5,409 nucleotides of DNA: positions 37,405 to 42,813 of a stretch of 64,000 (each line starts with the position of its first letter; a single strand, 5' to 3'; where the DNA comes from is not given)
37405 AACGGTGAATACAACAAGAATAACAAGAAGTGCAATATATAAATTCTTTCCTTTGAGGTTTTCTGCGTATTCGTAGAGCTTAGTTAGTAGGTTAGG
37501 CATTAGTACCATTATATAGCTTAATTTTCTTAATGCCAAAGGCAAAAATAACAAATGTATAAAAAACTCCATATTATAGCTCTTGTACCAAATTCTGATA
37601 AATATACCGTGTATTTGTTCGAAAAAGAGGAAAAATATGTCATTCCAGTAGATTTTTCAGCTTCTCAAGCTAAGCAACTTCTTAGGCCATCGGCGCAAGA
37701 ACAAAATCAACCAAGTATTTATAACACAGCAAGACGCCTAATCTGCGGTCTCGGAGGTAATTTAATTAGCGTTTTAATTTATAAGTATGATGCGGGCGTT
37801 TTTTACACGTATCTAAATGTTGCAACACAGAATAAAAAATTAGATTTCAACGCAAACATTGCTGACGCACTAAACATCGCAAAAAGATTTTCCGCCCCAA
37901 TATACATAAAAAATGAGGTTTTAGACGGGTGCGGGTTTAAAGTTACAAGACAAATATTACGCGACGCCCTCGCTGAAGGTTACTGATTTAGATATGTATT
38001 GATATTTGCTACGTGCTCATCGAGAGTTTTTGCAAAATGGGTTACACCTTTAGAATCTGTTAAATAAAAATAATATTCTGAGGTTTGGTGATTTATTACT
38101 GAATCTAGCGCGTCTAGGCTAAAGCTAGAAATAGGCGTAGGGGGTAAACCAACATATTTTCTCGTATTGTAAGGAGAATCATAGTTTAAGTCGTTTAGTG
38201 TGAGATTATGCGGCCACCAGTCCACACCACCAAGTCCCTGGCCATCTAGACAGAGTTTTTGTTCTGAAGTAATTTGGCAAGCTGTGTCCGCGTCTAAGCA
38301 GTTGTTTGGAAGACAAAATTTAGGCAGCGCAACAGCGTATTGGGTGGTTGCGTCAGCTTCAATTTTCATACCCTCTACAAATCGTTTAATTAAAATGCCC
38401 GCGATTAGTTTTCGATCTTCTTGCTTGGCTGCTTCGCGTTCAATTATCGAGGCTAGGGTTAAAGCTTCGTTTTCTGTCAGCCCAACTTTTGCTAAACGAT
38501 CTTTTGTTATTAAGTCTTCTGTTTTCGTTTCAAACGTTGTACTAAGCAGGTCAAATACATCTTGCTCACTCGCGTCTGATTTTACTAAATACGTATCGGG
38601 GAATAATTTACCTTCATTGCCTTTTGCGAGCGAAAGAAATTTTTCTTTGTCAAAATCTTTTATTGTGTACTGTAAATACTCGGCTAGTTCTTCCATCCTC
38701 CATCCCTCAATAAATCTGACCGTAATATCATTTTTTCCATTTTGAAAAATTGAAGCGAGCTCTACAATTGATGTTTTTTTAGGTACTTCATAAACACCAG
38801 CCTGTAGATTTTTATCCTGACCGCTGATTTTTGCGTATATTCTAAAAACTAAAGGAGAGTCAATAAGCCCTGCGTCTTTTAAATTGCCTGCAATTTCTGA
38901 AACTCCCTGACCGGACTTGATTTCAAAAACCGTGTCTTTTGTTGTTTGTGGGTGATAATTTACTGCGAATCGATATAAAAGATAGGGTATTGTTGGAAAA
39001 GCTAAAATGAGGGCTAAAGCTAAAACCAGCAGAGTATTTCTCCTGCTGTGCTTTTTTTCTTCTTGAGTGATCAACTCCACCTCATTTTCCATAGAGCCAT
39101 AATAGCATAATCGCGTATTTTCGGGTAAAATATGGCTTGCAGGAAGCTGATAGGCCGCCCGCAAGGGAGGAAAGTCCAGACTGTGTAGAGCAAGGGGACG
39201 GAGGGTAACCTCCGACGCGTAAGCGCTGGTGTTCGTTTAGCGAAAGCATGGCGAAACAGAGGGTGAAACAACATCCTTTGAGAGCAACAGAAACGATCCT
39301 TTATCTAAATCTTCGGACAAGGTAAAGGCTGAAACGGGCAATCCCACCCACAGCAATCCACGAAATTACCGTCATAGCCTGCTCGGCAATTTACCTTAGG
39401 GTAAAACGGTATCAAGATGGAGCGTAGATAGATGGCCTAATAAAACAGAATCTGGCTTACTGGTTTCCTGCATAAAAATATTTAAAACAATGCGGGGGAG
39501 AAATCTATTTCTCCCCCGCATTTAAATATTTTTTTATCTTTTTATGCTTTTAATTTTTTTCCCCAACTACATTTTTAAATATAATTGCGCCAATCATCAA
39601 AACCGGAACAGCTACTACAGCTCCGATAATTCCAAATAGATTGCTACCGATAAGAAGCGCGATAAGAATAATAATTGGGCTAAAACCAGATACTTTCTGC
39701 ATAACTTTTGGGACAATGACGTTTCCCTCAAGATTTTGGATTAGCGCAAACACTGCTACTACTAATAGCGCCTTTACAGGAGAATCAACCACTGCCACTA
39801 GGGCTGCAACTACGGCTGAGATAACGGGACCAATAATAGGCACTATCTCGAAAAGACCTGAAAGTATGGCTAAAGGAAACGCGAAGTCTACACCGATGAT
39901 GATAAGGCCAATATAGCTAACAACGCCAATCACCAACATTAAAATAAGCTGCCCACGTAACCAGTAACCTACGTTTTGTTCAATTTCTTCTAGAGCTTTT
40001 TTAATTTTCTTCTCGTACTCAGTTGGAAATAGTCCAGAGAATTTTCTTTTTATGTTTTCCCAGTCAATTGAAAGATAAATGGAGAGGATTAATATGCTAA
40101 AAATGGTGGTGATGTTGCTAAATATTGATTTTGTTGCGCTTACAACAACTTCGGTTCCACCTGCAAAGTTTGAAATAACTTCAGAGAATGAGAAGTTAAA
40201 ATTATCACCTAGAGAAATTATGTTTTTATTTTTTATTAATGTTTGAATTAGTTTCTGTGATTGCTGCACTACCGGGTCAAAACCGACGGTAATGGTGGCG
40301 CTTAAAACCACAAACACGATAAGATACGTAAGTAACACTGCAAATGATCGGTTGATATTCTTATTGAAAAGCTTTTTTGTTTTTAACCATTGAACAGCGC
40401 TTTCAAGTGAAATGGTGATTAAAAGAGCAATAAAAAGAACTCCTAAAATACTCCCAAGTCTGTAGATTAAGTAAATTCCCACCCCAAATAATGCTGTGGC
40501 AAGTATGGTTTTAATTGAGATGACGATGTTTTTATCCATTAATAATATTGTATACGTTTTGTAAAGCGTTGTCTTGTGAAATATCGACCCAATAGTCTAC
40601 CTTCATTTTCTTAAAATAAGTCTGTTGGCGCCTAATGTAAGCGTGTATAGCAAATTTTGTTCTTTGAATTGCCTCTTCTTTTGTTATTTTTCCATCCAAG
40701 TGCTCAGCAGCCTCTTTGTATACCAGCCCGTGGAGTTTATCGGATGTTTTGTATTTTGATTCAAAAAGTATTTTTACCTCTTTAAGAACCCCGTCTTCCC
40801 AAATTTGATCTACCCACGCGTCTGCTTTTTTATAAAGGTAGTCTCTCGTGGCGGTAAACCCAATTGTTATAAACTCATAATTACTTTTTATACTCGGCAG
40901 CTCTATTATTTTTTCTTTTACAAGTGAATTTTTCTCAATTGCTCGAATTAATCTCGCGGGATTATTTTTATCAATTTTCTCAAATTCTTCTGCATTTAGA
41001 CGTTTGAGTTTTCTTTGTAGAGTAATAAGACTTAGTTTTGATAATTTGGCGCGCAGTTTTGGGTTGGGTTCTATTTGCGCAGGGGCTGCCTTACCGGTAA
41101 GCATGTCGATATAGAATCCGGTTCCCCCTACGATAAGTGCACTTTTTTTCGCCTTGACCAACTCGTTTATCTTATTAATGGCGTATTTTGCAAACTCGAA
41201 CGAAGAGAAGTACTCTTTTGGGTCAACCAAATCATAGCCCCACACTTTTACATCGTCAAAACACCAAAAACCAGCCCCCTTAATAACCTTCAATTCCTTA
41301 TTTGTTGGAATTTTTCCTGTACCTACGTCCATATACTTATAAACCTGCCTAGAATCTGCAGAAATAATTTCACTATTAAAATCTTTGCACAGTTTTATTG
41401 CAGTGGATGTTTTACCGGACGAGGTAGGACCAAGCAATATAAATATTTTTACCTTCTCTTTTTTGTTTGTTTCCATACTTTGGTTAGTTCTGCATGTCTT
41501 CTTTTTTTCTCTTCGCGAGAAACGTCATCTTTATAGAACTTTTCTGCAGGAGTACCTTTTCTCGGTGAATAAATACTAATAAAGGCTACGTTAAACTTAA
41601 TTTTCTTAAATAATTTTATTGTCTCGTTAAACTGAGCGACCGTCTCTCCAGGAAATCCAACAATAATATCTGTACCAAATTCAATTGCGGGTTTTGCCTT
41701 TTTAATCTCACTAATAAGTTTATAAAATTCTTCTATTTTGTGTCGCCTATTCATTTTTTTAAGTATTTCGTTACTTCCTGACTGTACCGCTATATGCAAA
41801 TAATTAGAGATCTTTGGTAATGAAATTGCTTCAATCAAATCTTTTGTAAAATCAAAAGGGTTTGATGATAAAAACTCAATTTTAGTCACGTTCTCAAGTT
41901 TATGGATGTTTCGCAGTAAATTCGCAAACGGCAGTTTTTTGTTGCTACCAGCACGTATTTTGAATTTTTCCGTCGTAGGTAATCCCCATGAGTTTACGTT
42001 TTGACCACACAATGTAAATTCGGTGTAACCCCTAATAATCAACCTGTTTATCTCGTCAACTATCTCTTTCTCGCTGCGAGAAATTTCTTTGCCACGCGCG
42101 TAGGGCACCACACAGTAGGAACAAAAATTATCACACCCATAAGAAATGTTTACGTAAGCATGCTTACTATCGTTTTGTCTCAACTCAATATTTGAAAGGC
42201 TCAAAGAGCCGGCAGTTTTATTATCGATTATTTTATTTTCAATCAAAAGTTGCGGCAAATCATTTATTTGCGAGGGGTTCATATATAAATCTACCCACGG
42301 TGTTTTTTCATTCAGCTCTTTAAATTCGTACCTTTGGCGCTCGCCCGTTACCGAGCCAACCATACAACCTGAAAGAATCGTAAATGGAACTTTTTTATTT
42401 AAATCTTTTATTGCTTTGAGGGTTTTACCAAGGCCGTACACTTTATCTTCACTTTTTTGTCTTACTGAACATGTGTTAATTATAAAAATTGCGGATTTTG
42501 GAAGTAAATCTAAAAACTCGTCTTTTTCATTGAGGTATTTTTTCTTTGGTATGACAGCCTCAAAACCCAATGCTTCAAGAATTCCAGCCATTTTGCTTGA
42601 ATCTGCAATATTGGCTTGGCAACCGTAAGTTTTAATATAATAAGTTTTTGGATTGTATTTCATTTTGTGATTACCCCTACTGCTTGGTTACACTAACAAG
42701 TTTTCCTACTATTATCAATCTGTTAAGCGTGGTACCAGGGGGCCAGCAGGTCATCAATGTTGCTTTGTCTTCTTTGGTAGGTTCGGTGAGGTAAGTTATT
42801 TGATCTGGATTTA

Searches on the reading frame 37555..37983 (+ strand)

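Call 79: search_protein_families(library=pfam, proteins=[window:37555-37983:+], max_evalue=0.001)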
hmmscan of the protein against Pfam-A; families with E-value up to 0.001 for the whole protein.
window:37555-37983:+ (143 aa): 1 family
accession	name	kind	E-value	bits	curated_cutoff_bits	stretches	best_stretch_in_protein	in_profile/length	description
PF02577.19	BFN_dom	-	9.8e-14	51.6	27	1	21-129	3-110/112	Bifunctional nuclease domain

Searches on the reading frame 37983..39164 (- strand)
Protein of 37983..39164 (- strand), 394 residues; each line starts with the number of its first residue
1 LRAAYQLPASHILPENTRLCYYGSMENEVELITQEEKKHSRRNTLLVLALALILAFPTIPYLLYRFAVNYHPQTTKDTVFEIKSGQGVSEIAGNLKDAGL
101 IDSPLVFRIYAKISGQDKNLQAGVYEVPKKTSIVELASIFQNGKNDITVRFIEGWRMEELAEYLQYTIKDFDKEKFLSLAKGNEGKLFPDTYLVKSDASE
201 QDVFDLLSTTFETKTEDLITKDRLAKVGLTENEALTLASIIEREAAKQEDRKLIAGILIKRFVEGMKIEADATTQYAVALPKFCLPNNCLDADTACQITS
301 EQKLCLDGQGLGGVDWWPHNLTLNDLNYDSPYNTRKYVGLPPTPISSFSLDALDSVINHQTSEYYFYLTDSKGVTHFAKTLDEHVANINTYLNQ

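Call 52: search_protein_families(library=pfam, proteins=[window:37983-39164:-], max_evalue=0.001)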
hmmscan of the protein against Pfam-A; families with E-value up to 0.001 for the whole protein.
window:37983-39164:- (394 aa): 1 family
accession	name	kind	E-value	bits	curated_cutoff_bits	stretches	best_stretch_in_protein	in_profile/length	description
PF02618.21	YceG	-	8.2e-69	232.6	32.4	1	80-389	1-274/275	YceG-like family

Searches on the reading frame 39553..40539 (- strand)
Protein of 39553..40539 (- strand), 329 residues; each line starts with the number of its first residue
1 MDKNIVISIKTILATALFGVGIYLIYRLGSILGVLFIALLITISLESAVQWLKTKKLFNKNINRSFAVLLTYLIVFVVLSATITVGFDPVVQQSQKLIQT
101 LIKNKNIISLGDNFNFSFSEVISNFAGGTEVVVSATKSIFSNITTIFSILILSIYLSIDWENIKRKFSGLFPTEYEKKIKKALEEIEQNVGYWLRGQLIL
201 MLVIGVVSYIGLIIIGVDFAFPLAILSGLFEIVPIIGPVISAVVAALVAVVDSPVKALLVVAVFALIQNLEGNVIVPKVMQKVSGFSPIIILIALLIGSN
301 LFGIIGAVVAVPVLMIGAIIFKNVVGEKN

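Call 52: search_protein_families(library=pfam, proteins=[window:39553-40539:-], max_evalue=0.001)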
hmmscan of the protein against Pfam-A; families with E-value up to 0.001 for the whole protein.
window:39553-40539:- (329 aa): 1 family
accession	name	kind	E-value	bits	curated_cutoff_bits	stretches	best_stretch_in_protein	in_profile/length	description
PF01594.21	AI-2E_transport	-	6.5e-59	200.2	34.3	1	12-323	4-325/327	AI-2E family transporter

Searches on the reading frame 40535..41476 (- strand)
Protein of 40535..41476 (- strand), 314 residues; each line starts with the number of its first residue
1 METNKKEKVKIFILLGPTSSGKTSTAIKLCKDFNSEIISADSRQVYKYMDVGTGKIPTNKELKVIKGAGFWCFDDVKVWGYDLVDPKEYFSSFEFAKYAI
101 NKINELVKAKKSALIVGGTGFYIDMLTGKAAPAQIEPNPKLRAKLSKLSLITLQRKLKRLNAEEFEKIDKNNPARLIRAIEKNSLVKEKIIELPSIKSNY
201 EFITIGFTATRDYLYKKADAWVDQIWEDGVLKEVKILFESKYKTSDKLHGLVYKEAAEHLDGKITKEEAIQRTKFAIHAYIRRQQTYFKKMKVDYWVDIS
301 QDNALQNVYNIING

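Call 52: search_protein_families(library=pfam, proteins=[window:40535-41476:-], max_evalue=0.001)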
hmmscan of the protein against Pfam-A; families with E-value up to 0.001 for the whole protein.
window:40535-41476:- (314 aa): 2 families
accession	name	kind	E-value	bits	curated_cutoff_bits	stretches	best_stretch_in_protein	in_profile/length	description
PF01715.23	IPPT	-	8.2e-47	160.4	23.6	1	44-290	1-242/243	IPP transferase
PF01745.22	IPT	-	2.1e-08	34.3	20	1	10-64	2-55/233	Isopentenyl transferase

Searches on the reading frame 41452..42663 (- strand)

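Call 52: search_protein_families(library=pfam, proteins=[window:41452-42663:-], max_evalue=0.001)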
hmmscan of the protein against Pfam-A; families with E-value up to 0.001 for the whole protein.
window:41452-42663:- (404 aa): 2 families
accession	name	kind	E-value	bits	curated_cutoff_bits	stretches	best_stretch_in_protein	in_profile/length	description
PF04055.27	Radical_SAM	-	5.9e-24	85.5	29.5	1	171-351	1-165/166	Radical SAM superfamily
PF00919.26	UPF0004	-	1.2e-14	54.5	27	1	8-104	2-81/98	Uncharacterized protein family UPF0004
